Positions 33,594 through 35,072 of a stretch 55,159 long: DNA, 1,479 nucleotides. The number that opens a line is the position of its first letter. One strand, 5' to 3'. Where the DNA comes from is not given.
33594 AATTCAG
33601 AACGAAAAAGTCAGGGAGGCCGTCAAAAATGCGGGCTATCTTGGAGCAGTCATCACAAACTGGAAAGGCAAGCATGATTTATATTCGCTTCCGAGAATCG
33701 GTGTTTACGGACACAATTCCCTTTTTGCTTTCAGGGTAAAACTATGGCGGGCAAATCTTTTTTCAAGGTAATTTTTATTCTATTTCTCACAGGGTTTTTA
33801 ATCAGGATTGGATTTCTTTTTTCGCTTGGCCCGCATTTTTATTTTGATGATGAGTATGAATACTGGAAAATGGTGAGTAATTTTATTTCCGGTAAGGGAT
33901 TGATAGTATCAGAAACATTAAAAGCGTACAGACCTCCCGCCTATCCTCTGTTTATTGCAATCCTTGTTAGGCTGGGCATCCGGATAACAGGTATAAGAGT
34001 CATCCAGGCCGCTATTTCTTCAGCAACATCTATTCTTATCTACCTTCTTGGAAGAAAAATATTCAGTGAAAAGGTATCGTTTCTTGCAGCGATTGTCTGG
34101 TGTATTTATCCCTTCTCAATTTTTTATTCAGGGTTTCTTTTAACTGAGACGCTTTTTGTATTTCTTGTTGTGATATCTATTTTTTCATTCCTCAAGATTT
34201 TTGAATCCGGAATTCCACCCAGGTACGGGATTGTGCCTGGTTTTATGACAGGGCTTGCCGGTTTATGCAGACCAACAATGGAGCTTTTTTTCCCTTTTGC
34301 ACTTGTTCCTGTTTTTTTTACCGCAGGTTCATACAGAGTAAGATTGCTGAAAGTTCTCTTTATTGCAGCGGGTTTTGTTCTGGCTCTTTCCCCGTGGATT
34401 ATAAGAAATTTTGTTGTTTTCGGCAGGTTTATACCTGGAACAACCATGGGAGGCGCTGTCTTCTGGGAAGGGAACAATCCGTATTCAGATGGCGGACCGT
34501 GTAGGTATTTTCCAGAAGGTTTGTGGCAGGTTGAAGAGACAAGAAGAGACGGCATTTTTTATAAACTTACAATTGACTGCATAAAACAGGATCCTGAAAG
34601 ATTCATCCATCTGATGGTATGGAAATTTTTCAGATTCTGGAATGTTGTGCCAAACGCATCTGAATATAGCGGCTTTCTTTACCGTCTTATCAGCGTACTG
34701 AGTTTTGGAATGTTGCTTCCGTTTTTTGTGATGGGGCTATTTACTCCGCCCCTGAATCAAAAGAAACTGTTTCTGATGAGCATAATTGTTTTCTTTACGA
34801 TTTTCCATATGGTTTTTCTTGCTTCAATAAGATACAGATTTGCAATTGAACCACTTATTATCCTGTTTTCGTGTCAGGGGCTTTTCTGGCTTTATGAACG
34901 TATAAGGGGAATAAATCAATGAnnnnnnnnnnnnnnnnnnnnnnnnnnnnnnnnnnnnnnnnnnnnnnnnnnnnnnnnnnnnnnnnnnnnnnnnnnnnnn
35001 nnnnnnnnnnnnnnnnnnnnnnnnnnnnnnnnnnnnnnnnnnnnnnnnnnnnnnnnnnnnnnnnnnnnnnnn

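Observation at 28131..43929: Glycosylation island built only from lipid-monosaccharide logic: five soluble GT2 synthases plus four GT-C transferases, with no initiating transferase, polymerase, exporter or flippase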

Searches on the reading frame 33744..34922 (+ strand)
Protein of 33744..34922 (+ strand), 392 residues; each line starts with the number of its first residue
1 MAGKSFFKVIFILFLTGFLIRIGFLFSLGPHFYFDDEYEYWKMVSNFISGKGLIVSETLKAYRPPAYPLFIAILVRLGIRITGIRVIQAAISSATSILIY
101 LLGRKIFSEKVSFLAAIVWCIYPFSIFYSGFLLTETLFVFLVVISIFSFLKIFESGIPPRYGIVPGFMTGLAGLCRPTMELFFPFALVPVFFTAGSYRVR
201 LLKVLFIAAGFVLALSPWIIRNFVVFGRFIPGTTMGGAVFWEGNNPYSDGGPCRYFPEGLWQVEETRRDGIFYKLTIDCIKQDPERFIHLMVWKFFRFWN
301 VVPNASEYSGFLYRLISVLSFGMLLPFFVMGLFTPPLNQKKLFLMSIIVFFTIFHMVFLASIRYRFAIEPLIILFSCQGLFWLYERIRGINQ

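Call 3: search_protein_families(library=pfam, proteins=[window:33744-34922:+], max_evalue=0.01)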
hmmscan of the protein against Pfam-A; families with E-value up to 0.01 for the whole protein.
window:33744-34922:+ (392 aa): 1 family
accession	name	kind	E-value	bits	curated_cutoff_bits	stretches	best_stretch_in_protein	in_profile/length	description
PF13231.12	PMT_2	-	2.5e-14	54.2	26.1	1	63-218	2-157/160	Dolichyl-phosphate-mannose-protein mannosyltransferase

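Call 11: search_protein_families(library=ncbifam, proteins=[window:33744-34922:+], max_evalue=0.001)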
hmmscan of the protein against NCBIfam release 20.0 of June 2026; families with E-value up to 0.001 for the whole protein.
window:33744-34922:+ (392 aa): 0 families

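Call 16: find_homologous_proteins(query=window:33744-34922:+, max_evalue=0.00001)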
Query window:33744-34922:+ (392 aa): 235 proteins with E <= 0.00001 among 7679 candidates; the best 120 are listed.
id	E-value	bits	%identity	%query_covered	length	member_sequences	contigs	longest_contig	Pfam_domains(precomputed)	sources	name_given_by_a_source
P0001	3.7e-256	868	100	100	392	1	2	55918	PF13231.13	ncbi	-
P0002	1.0e-185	636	70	99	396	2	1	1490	PF02366.25,PF13231.13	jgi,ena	-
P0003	3.6e-182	624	69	99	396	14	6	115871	PF13231.13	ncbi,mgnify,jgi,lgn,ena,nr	ncbi:MAG TPA: glycosyltransferase family 39 protein [bacterium]|mgnify:FL=1|nr:glycosyltransferase f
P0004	2.7e-164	565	63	99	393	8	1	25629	PF03901.24,PF13231.13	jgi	-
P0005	1.8e-158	546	59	100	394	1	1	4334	PF03901.24,PF13231.13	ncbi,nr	ncbi:MAG: glycosyltransferase family 39 protein [Candidatus Omnitrophica bacterium]|nr:glycosyltrans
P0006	6.5e-158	544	61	100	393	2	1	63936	PF13231.13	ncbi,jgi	-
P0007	8.3e-158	544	60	99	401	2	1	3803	PF03901.24,PF13231.13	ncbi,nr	ncbi:MAG: glycosyltransferase family 39 protein, partial [Candidatus Omnitrophica bacterium]|nr:glyc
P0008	4.5e-156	538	59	100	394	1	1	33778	PF13231.13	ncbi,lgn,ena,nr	ncbi:MAG: glycosyltransferase family 39 protein [Candidatus Omnitrophica bacterium]|nr:glycosyltrans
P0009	8.7e-156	537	58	99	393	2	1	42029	PF13231.13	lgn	-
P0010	3.0e-155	535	60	97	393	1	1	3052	PF13231.13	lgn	-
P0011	1.2e-152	527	60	100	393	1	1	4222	PF13231.13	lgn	-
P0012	1.9e-151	523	63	93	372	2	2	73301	PF13231.13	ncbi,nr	ncbi:MAG TPA: glycosyltransferase family 39 protein [bacterium]|nr:glycosyltransferase family 39 pro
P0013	7.0e-143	495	63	89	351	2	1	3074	PF03901.24,PF13231.13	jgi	-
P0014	4.0e-141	489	57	98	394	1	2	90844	PF02366.25,PF13231.13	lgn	-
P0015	1.3e-130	454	55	96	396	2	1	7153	PF03901.24,PF13231.13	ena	-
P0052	1.2e-122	428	53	95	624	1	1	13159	PF10111.15,PF13641.13,PF00535.33,PF13231.13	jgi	-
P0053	4.9e-122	426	51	98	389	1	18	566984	PF02366.25,PF13231.13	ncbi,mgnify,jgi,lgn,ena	ncbi:MAG: glycosyltransferase family 39 protein [Candidatus Ratteibacteria bacterium]|mgnify:CR=1 FL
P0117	6.0e-58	215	36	93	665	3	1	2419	PF13641.13,PF00535.33,PF13231.13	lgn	-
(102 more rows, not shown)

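Call 17: find_encoding_contigs(protein=P0001, flank=10000, max_places=4)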
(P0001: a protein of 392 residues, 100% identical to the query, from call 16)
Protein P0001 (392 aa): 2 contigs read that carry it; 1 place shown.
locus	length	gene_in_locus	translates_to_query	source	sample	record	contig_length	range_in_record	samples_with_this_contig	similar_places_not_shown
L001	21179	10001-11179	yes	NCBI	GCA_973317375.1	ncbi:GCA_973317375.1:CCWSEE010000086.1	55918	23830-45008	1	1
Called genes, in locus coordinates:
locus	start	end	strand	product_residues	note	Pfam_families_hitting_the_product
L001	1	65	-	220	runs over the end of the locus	PF04468:PSP1, PF28472:PSP1_3rd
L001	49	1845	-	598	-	PF04932:Wzy_C, PF21033:RMD1-3 (faint), PF07719:TPR_2 (faint), PF13181:TPR_8 (faint), PF13414:TPR_11 (faint)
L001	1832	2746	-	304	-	PF01180:DHO_dh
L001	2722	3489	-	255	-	PF10418:DHODB_Fe-S_bind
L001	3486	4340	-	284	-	PF02673:BacA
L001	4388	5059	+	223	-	PF00535:Glycos_transf_2, PF10111:Glyco_tranf_2_2, PF13641:Glyco_tranf_2_3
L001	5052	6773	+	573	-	-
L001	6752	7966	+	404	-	PF13231:PMT_2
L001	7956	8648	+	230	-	PF01209:Ubie_methyltran, PF02353:CMAS, PF05148:Methyltransf_8, PF13489:Methyltransf_23, PF08241:Methyltransf_11, PF08242:Methyltransf_12, PF13649:Methyltransf_25, PF13847:Methyltransf_31, +3 more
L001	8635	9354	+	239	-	PF00535:Glycos_transf_2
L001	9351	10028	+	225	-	PF01522:Polysacc_deac_1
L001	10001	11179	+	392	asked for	PF13231:PMT_2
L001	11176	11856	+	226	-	PF00535:Glycos_transf_2, PF10111:Glyco_tranf_2_2 (weak), PF13641:Glyco_tranf_2_3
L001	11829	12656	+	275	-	PF13489:Methyltransf_23, PF07021:MetW, PF13847:Methyltransf_31, PF08241:Methyltransf_11, PF08242:Methyltransf_12, PF13649:Methyltransf_25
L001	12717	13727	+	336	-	PF01073:3Beta_HSD, PF01370:Epimerase, PF02719:Polysacc_synt_2, PF04321:RmlD_sub_bind, PF07993:NAD_binding_4, PF16363:GDP_Man_Dehyd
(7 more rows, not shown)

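Call 18: find_encoding_contigs(protein=P0003, flank=10000, max_places=2)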
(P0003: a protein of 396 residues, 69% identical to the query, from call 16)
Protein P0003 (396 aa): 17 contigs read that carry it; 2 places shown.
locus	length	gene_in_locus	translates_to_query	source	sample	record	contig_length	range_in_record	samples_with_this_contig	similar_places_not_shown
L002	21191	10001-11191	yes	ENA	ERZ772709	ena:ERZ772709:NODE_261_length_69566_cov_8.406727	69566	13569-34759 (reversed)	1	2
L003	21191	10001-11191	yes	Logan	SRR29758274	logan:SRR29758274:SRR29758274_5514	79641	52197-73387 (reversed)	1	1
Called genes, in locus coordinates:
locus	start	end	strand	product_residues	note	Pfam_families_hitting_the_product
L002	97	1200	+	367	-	PF04015:DUF362, PF12838:Fer4_7 (faint), PF00037:Fer4 (faint), PF12837:Fer4_6 (faint), PF13237:Fer4_10 (faint), PF13484:Fer4_16 (faint)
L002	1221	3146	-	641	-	PF05448:AXE1 (weak)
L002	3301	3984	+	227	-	PF00535:Glycos_transf_2, PF10111:Glyco_tranf_2_2 (weak), PF13641:Glyco_tranf_2_3 (weak)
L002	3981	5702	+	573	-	PF13231:PMT_2 (weak)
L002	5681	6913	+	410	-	PF13231:PMT_2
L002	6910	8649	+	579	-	PF13231:PMT_2 (weak)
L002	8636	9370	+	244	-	PF00535:Glycos_transf_2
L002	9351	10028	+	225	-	PF01522:Polysacc_deac_1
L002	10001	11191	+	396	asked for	PF13231:PMT_2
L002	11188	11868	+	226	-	PF00535:Glycos_transf_2, PF10111:Glyco_tranf_2_2 (weak), PF13641:Glyco_tranf_2_3 (weak)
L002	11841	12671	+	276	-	PF02353:CMAS (weak), PF08003:Methyltransf_9 (weak), PF13489:Methyltransf_23, PF07021:MetW, PF13847:Methyltransf_31, PF08241:Methyltransf_11, PF08242:Methyltransf_12, PF13649:Methyltransf_25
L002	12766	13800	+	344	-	PF01073:3Beta_HSD, PF01370:Epimerase, PF02719:Polysacc_synt_2, PF04321:RmlD_sub_bind, PF07993:NAD_binding_4, PF16363:GDP_Man_Dehyd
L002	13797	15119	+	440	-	PF03721:UDPG_MGDP_dh_N, PF03807:F420_oxidored (faint), PF00984:UDPG_MGDP_dh, PF03720:UDPG_MGDP_dh_C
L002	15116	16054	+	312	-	PF01073:3Beta_HSD, PF01370:Epimerase, PF02719:Polysacc_synt_2 (faint), PF04321:RmlD_sub_bind, PF07993:NAD_binding_4 (faint), PF16363:GDP_Man_Dehyd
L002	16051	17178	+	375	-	PF00106:adh_short (weak), PF01073:3Beta_HSD, PF01370:Epimerase, PF02719:Polysacc_synt_2, PF05368:NmrA (weak), PF16363:GDP_Man_Dehyd, PF01370:Epimerase, PF16363:GDP_Man_Dehyd, +2 more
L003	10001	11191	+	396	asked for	PF13231:PMT_2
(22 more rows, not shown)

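Call 19: find_encoding_contigs(protein=P0053, flank=10000, max_places=2)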
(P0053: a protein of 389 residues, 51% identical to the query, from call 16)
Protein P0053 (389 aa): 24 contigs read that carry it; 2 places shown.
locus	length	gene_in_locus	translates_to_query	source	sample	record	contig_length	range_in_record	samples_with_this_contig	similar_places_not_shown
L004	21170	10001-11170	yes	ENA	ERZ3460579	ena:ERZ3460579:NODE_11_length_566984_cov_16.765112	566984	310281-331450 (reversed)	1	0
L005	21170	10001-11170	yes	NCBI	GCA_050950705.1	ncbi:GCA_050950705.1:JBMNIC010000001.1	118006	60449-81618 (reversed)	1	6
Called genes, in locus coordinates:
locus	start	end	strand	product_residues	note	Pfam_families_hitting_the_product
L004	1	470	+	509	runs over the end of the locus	PF05157:MshEN, PF00437:T2SSE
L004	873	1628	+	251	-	PF00483:NTP_transferase, PF01128:IspD, PF02348:CTP_transf_3 (weak), PF12804:NTP_transf_3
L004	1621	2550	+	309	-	PF13793:Pribosyltran_N, PF00156:Pribosyltran, PF14572:Pribosyl_synth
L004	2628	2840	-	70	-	-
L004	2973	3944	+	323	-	PF01073:3Beta_HSD, PF01370:Epimerase, PF02719:Polysacc_synt_2, PF04321:RmlD_sub_bind, PF16363:GDP_Man_Dehyd, PF07993:NAD_binding_4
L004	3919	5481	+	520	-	PF13231:PMT_2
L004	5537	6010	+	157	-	-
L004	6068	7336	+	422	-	PF01943:Polysacc_synt, PF13440:Polysacc_synt_3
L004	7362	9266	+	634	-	PF13522:GATase_6, PF13537:GATase_7, PF00733:Asn_synthase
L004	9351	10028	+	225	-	PF01522:Polysacc_deac_1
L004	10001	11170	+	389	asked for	PF02366:PMT (weak), PF13231:PMT_2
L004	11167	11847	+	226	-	PF00535:Glycos_transf_2, PF10111:Glyco_tranf_2_2 (faint), PF13641:Glyco_tranf_2_3 (weak)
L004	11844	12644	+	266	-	PF13489:Methyltransf_23, PF07021:MetW, PF13847:Methyltransf_31, PF08241:Methyltransf_11, PF08242:Methyltransf_12, PF13649:Methyltransf_25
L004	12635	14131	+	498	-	-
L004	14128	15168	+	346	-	PF01073:3Beta_HSD, PF01370:Epimerase, PF02719:Polysacc_synt_2, PF04321:RmlD_sub_bind, PF07993:NAD_binding_4, PF08659:KR (weak), PF16363:GDP_Man_Dehyd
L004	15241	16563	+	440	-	PF03721:UDPG_MGDP_dh_N, PF03807:F420_oxidored (faint), PF00984:UDPG_MGDP_dh, PF03720:UDPG_MGDP_dh_C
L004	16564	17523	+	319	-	PF01073:3Beta_HSD, PF01370:Epimerase, PF04321:RmlD_sub_bind, PF16363:GDP_Man_Dehyd, PF07993:NAD_binding_4 (weak), PF02719:Polysacc_synt_2 (weak)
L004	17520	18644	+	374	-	PF01073:3Beta_HSD, PF01370:Epimerase, PF02719:Polysacc_synt_2, PF07993:NAD_binding_4, PF13460:NAD_binding_10, PF16363:GDP_Man_Dehyd, PF01370:Epimerase, PF16363:GDP_Man_Dehyd, +1 more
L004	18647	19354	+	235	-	PF00535:Glycos_transf_2, PF13641:Glyco_tranf_2_3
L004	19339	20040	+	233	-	PF00535:Glycos_transf_2, PF10111:Glyco_tranf_2_2, PF13641:Glyco_tranf_2_3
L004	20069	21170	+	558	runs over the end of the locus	PF02366:PMT (weak), PF13231:PMT_2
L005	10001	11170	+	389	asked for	PF02366:PMT (weak), PF13231:PMT_2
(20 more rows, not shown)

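Call 31: find_related_loci(query=A1, collection=genome_contigs, flank=10000)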
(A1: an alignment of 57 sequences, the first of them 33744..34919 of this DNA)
Query A1 (392 aa) in genome_contigs; peptide patterns used: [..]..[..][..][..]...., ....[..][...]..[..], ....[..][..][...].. (x = any residue, [..] = any of these).
181 stretches matched a pattern; 78 encode a relative of the query (tblastn E <= 1e-3); 77 distinct loci.
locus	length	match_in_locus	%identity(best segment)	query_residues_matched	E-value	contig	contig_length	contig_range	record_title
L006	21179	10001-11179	69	1-390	0e+0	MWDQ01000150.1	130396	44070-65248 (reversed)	MAG: candidate division TA06 bacterium ADurb.Bin131 BWX89_contig000150, whole genome shotgun sequence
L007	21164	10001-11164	62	1-388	5e-168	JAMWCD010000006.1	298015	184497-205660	MAG: Candidatus Omnitrophota bacterium isolate DRTY-6.bins.152.201705 NODE_98_length_298015_cov_11.9097, whole genome sh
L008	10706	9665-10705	69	1-344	3e-165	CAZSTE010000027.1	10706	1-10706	MAG TPA_asm: uncultured bacterium isolate binchicken_co14_101 genome assembly, contig: NODE_7292_length_10706_cov_3.6842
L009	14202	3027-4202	61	1-392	3e-163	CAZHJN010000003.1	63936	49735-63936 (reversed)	MAG TPA_asm: uncultured bacterium isolate SRP098346_co1_153 genome assembly, contig: NODE_154_length_63936_cov_9.458305,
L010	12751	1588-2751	58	1-388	9e-159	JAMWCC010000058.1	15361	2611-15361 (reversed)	MAG: Candidatus Omnitrophota bacterium isolate DRTY-6.bins.107.201705 NODE_7746_length_15361_cov_1.1752, whole genome sh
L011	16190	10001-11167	62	1-389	1e-157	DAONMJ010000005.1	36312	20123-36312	MAG TPA_asm: bacterium isolate AMR_MDS_3664 NODE_1034_length_36312_cov_8.083074, whole genome shotgun sequence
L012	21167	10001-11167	62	1-389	3e-156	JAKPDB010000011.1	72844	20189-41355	MAG: bacterium isolate JPMR_maxbin.046 k141_338397, whole genome shotgun sequence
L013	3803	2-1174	60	3-392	3e-161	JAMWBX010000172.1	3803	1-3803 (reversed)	MAG: Candidatus Omnitrophota bacterium isolate DG_2.bins.114.Tibet NODE_41213_length_3803_cov_0.884113, whole genome sho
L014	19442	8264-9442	59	1-392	1e-154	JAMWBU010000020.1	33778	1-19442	MAG: Candidatus Omnitrophota bacterium isolate DG_1_6.bins.57.Tibet NODE_1297_length_33778_cov_1.291135, whole genome sh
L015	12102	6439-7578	52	8-390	3e-133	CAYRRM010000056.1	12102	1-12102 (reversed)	MAG TPA_asm: uncultured Lentisphaera sp. isolate binchicken_co14_242 genome assembly, contig: NODE_6297_length_12102_cov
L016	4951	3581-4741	52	1-390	1e-133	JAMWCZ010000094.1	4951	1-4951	MAG: Candidatus Omnitrophota bacterium isolate QZM4_2.bins.330.Tibet NODE_68909_length_4951_cov_1.801824, whole genome s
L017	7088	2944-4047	55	8-380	6e-132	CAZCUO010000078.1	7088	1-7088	MAG TPA_asm: uncultured bacterium isolate binchicken_co25_128 genome assembly, contig: k141_18539, whole genome shotgun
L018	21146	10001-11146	52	1-383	2e-129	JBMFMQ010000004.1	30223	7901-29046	MAG: Candidatus Ratteibacteria bacterium isolate KM4337-25 NODE_4_length_30223_cov_3.986930, whole genome shotgun sequen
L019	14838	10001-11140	51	8-390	4e-128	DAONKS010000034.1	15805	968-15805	MAG TPA_asm: bacterium isolate AMR_MDS_3707 NODE_3118_length_15805_cov_6.341143, whole genome shotgun sequence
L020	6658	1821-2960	51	8-390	4e-128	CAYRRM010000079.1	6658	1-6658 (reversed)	MAG TPA_asm: uncultured Lentisphaera sp. isolate binchicken_co14_242 genome assembly, contig: NODE_12544_length_6658_cov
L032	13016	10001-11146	49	8-392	2e-119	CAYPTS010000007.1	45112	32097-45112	MAG TPA_asm: uncultured bacterium isolate binchicken_co27_220 genome assembly, contig: NODE_1410_length_45112_cov_54.203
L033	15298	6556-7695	51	8-390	3e-119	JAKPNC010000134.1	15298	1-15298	MAG: bacterium isolate JPAS_metabat.71 k141_881943, whole genome shotgun sequence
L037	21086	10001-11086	51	24-386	7e-115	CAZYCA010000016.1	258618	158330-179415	MAG TPA_asm: uncultured bacterium isolate SRP231805_co4_45 genome assembly, contig: k141_275316, whole genome shotgun se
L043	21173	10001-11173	41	9-391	3e-89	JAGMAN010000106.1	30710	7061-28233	MAG: bacterium isolate RS_15_20 ZL390.bin.20.fa_106, whole genome shotgun sequence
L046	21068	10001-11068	39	34-386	4e-76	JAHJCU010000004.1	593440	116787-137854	MAG: Candidatus Omnitrophota bacterium isolate Modern_marine.mb.319 Modern_marine.mb.319_k141_456503, whole genome shotg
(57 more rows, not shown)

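Call 33: predict_structure(alignment_id=A1)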
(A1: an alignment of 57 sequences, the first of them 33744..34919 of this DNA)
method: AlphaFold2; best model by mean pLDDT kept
length: 392 residues; sequences in the alignment: 57
mean_pLDDT: 93.0   pTM: 0.92
mean pLDDT of the five models: 93.0, 93.0, 92.7, 92.0, 91.7
residues with pLDDT >= 90: 331; 70-90: 47; 50-70: 12; < 50: 2
segments of 3 or more residues with pLDDT < 50: none
pLDDT, mean of each block of 10 residues (from residue 1): 73 98 95 94 97 94 97 97 97 98 97 98 92 96 98 95 98 96 96 96 98 98 95 93 91 87 92 97 97 90 61 73 92 94 97 92 89 98 94 79
secondary structure, 60 per line:
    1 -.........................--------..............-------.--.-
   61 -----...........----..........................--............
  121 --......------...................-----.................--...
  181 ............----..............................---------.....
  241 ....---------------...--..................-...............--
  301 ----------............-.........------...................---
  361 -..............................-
elements in order: H2-26 H35-48 H66-76 H81-106 H109-120 H123-128 H135-153 H159-175 H178-192 H197-226 H236-244 H265-282 H284-298 H311-322 H324-332 H339-357 H362-391

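Call 38: fold_search(model_id=the predicted structure, library=pdb)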
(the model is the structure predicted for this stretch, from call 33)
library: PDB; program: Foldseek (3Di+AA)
matches with E <= 10: 361; with E <= 0.001: 17
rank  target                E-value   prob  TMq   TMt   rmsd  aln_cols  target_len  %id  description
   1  6s7t_A                1.4e-05  1.00  0.58  0.35  14.5       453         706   14  Cryo-EM structure of human oligosaccharyltransferase complex OST-B (released 2019-12-18)
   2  8b6l_I                2.7e-05  1.00  0.58  0.35  14.6       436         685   15  Subtomogram average of the human Sec61-TRAP-OSTA-translocon (released 2022-12-07)
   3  3wak                  3.0e-05  1.00  0.63  0.30  12.6       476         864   15  Crystal structure of the Archaeoglobus fulgidus oligosaccharyltransferase (O29867_ARCFU) in the apo form (released 2013-10-30)
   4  5gmy_A                4.6e-05  1.00  0.59  0.29  14.1       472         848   14  Crystal structure of the Archaeoglobus fulgidus oligosaccharyltransferase (O29867_ARCFU) tethered with an acceptor pep (released 2017-02-01)
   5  9n9j_I                5.0e-05  1.00  0.60  0.36  14.8       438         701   14  Structure of a GRP94 folding intermediate engaged with a CCDC134- and FKBP11-bound secretory translocon (released 2025-11-19)
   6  7e9s_A                5.9e-05  1.00  0.63  0.30   9.8       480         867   14  Archaeal oligosaccharyltransferase AglB from Archaeoglobus fulgidus in complex with an inhibitory peptide and a dolich (released 2021-09-08)
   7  8pn9_A                9.7e-05  1.00  0.60  0.38  11.1       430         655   14  Structure of human oligosaccharyltransferase OST-A complex bound to NGI-1 (released 2024-05-08)
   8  6s7o_A                1.3e-04  1.00  0.56  0.36  13.1       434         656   15  Cryo-EM structure of human oligosaccharyltransferase complex OST-A (released 2019-12-18)
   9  6gxc_A                1.7e-04  1.00  0.59  0.35  12.4       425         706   14  Bacterial oligosaccharyltransferase PglB in complex with an inhibitory peptide and a reactive lipid-linked oligosaccha (released 2018-11-14)
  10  8age_A                2.0e-04  1.00  0.57  0.36  11.2       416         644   13  Structure of yeast oligosaccharylransferase complex with acceptor peptide bound (released 2022-12-07)
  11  3waj                  2.1e-04  1.00  0.61  0.32  13.2       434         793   16  Crystal structure of the Archaeoglobus fulgidus oligosaccharyltransferase (O29867_ARCFU) complex with Zn and sulfate (released 2013-10-30)
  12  7oci_F                2.5e-04  1.00  0.57  0.37  11.8       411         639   13  Cryo-EM structure of yeast Ost6p containing oligosaccharyltransferase complex (released 2022-02-16)
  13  6ftg_5                4.0e-04  1.00  0.59  0.37  13.7       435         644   14  Subtomogram average of OST-containing ribosome-translocon complexes from canine rough microsomal membranes (released 2018-03-21)
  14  8agc_A                4.5e-04  1.00  0.58  0.35  14.2       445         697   12  Structure of yeast oligosaccharylransferase complex with lipid-linked oligosaccharide and non-acceptor peptide bound (released 2022-12-07)
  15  6ezn_F                6.2e-04  1.00  0.55  0.35  14.2       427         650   12  Cryo-EM structure of the yeast oligosaccharyltransferase (OST) complex (released 2018-01-17)
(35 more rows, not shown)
